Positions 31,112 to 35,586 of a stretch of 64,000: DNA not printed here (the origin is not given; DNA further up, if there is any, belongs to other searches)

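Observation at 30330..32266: Translationally coupled pair of predicted PD-(D/E)xK nuclease-fold proteins with no recognisable partner: candidate uncharacterised defence module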

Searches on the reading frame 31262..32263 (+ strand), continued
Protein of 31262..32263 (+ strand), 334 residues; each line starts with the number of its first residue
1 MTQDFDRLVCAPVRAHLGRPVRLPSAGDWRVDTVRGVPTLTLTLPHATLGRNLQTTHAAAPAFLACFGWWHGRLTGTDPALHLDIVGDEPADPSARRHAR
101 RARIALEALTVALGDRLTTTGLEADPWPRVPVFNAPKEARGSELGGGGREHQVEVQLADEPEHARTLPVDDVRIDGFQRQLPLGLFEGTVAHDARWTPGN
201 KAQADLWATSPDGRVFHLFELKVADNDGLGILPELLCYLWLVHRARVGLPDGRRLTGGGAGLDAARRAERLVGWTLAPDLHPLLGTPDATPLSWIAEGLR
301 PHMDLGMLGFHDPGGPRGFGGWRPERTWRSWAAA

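Call 86: search_solved_structures(query=L093:2241-3485:+, max_evalue=0.001)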
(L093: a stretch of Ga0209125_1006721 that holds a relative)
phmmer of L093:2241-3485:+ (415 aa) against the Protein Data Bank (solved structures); distinct sequences matched with E-value up to 0.001: 17.
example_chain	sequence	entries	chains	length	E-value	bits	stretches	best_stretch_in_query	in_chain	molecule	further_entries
3bk1_A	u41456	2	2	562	5.9e-11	45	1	46-233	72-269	Metal dependent hydrolase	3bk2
7pcr_A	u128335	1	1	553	9.3e-10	41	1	7-231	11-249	Ribonuclease J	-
3t3n_A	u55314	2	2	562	1.4e-09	40.4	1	46-233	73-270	Metal dependent hydrolase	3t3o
6k6s_A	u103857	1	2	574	1.6e-09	40.3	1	40-233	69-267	Ribonuclease J 1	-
8cgl_A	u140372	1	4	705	2.1e-09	39.9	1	7-231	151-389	Ribonuclease J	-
2az4_A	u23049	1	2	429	2.1e-08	36.5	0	51-193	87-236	hypothetical protein EF2904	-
7wnt_A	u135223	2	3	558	2.2e-08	36.5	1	40-229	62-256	Ribonuclease J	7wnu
3zq4_A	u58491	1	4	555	1.4e-07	33.9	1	40-231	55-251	RIBONUCLEASE J 1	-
4xwt_A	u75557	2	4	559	2.7e-07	32.9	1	47-235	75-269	DR2417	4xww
5a0t_A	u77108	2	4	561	2.5e-06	29.7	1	47-232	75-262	RIBONUCLEASE J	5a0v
5haa_A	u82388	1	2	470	6.1e-05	25.1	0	342-386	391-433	Ribonuclease J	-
5ws2_A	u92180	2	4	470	7.9e-05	24.8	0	342-386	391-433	Ribonuclease J | MPY-RNase J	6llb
2dkf_A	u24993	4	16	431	0.00041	22.4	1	39-200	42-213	metallo-beta-lactamase superfamily protein | Ribonuclease TTHA0252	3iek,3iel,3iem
3idz_A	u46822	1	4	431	0.00043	22.4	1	39-200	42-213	Ribonuclease TTHA0252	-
3ie0_A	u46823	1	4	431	0.00043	22.4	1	39-200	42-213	Ribonuclease TTHA0252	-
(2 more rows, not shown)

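Call 87: search_solved_structures(query=P0260, max_evalue=1)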
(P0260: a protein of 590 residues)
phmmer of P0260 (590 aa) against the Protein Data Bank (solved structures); distinct sequences matched with E-value up to 1: 0.
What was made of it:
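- The UDG-like match has no PDB support (call 87).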

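Call 90: find_encoding_contigs(protein=P0282, flank=8000, max_places=2)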
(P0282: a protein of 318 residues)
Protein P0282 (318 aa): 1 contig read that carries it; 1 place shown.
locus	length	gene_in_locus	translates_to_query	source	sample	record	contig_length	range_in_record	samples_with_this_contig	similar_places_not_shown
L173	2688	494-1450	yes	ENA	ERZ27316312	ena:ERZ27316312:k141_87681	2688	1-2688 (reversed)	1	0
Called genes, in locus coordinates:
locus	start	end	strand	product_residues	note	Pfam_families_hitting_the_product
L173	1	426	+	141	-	?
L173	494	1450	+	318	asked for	-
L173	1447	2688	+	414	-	?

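Call 91: find_encoding_contigs(protein=P0227, flank=8000, max_places=2)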
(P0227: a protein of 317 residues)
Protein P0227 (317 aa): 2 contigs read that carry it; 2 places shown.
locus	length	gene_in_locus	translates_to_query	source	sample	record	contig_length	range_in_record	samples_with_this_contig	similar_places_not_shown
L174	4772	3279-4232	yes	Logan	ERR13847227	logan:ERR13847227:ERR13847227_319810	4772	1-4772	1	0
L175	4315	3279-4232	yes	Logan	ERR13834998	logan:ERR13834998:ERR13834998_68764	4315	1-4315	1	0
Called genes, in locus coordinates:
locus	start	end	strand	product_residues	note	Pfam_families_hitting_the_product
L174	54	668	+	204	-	-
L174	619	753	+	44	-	-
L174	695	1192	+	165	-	-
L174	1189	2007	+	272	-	PF13181:TPR_8 (faint)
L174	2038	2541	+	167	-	-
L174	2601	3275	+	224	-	-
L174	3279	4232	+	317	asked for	-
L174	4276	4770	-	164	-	?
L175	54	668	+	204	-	-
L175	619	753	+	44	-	-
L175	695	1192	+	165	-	-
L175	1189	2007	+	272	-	PF13181:TPR_8 (faint), PF13174:TPR_6 (faint)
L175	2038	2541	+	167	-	-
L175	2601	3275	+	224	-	-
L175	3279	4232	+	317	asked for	-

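Call 92: search_dna_similar(query=window:31262-32263:+, collection=plasmids, mode=protein, max_evalue=0.001, max_rows=15)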
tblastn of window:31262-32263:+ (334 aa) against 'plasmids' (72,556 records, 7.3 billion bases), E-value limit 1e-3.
No match.

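Call 94: search_dna_similar(query=P0250, collection=plasmids, mode=protein, max_evalue=0.001, max_rows=15)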
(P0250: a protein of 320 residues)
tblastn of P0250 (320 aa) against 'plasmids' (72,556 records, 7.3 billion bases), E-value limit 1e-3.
No match.

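Call 95: search_dna_similar(query=P0250, collection=phages, mode=protein, max_evalue=0.001, max_rows=15)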
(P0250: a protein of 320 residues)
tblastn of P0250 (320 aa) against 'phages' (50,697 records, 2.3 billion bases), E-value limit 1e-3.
No match.

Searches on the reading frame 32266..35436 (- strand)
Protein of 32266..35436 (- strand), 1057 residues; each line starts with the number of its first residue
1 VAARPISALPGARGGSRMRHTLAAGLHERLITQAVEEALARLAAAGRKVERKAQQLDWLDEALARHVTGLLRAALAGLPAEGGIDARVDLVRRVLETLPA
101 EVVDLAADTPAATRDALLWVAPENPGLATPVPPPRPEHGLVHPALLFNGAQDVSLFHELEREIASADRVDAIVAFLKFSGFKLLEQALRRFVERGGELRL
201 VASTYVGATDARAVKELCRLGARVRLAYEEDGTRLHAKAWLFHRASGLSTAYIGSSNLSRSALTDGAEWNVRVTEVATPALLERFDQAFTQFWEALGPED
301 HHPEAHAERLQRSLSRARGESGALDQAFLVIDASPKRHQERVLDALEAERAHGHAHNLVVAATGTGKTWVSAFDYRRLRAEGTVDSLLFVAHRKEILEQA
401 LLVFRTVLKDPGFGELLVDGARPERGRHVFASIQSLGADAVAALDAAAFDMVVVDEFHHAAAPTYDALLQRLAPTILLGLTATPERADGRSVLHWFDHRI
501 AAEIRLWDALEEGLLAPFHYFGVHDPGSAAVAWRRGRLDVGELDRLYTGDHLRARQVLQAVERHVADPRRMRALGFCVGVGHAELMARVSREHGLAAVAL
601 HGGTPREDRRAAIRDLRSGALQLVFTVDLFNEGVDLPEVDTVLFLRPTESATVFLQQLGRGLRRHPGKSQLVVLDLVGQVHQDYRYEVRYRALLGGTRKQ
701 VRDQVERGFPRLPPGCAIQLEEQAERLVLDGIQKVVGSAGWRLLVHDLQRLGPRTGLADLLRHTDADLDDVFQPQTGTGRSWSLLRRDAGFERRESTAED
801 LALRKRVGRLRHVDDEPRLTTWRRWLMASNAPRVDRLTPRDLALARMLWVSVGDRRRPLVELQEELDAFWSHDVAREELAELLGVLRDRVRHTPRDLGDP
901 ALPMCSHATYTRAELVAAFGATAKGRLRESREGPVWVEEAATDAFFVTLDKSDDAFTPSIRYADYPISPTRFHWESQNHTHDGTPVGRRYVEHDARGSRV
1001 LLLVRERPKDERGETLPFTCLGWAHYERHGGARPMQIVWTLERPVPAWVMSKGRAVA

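Call 10: search_protein_families(library=pfam, proteins=[window:32266-35436:-], max_evalue=0.001)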
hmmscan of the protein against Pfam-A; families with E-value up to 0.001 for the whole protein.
window:32266-35436:- (1057 aa): 6 families
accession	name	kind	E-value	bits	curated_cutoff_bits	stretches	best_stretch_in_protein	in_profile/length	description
PF04851.21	ResIII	-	3.8e-33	115.2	22.5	1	334-486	3-164/164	Type III restriction enzyme, res subunit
PF11907.13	DUF3427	-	1.6e-15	57.5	27.7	1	860-1046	84-272/280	Domain of unknown function (DUF3427)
PF00271.37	Helicase_C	-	6.6e-14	52.5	23.5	1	568-664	13-109/110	Helicase conserved C-terminal domain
PF13091.12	PLDc_2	-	4.8e-09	36.6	27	1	162-293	4-132/132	PLD-like domain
PF18766.7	SWI2_SNF2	-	4.4e-07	30.2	26.7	1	352-522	16-192/221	SWI2/SNF2 ATPase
PF00270.35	DEAD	-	7.4e-06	26.2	26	1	338-485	3-161/167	DEAD/DEAH box helicase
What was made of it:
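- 32263..35436 (-): Context, not part of the conserved pair: a convergent SauUSI-like type IV methyl-directed restriction enzyme whose stop codon overlaps the ORF2 stop (CTAG, 32263-32266). Pfam PLDc_2, ResIII, Helicase_C and DUF3427 (call 10).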

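Call 52: search_protein_families(library=padloc, proteins=[window:32266-35436:-], max_evalue=0.001)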
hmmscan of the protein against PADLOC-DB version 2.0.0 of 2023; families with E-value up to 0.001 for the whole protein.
window:32266-35436:- (1057 aa): 17 families
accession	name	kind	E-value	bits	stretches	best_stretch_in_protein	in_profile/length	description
PDLC03659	mREase_IV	-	7.7e-241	799.8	1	135-1053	16-939/945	Type IV methyl-directed restriction enzyme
PDLC03658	mREase_IV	-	7.1e-74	247.1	1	142-703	28-580/953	Type IV methyl-directed restriction enzyme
PDLC02707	PbeA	-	1.4e-32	111.1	3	573-677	526-630/672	PbeA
PDLC02704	PbeA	-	4.3e-25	86.3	2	586-679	554-646/682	PbeA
PDLC02703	PbeA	-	1.3e-15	55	1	232-523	136-446/626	PbeA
PDLC02706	PbeA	-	1.4e-14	51.6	1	606-678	601-673/722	PbeA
PDLC03047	REase_I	-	5.2e-13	45.6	2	355-497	364-504/1107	Type I restriction enzyme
PDLC02705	PbeA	-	1.3e-11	41.4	1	560-676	515-632/691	PbeA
PDLC03049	REase_I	-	3.2e-11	39.9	1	335-675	168-537/807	Type I restriction enzyme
PDLC03829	ZacB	-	8.6e-08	29.5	1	164-335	225-398/586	-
PDLC02870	DpdF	-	1.6e-07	28.2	1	561-663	219-319/534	DpdF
PDLC03042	REase_I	-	1.7e-07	27.1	0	336-459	446-578/1170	Type I restriction enzyme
PDLC03597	REase_MTase_IIG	-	2.3e-07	26.7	1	629-670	560-601/1646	Type IIG restriction enzyme-methyltransferase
PDLC02503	BrxHI|BrxHII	-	3.7e-05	20.2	1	571-670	249-348/698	BrxHI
PDLC02862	DpdF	-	0.00014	17.8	1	571-674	358-462/811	DpdF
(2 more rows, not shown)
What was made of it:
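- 32263..35436 (-): PADLOC mREase_IV E=7.7e-241 (call 52).
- Checked: The convergent neighbour at 32263-35436(-) is a type IV methyl-directed restriction enzyme (PADLOC mREase_IV, E=7.7e-241, call 52; Pfam PLDc_2 + ResIII + Helicase_C + DUF3427, call 10).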
